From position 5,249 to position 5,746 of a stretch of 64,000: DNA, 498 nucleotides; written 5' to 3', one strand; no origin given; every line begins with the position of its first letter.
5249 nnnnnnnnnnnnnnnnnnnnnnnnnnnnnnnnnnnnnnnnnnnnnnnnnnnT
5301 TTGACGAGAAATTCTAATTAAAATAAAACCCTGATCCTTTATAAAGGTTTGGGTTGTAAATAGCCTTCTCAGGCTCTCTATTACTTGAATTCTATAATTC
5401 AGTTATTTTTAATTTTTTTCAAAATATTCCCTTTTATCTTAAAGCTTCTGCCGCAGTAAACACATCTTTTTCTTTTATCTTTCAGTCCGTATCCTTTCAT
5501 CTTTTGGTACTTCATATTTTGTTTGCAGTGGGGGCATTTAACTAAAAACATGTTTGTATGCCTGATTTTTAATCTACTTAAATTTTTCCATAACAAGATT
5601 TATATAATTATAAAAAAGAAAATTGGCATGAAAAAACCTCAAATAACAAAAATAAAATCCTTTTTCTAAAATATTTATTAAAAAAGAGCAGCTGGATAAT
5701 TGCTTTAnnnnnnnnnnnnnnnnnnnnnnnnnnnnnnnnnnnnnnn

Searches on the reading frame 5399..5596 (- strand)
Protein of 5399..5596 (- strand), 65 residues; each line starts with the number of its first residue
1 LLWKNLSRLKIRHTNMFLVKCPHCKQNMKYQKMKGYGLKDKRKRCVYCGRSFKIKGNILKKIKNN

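Call 53: search_protein_families(library=pfam, proteins=[window:5399-5596:-], max_evalue=0.01)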
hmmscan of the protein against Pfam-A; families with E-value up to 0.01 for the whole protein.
window:5399-5596:- (65 aa): 4 families
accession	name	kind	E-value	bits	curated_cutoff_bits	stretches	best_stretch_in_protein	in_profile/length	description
PF13248.11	Zn_ribbon_3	-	0.0017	18.2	27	0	19-27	3-11/26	zinc-ribbon domain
PF13894.12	zf-C2H2_4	-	0.0031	18.5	27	0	44-57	2-15/24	C2H2-type zinc finger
PF02146.23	SIR2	-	0.004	17.5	24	1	12-53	101-142/180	Sir2 family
PF14353.12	CpXC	-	0.0077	16.7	25.4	0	8-32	27-51/121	CpXC protein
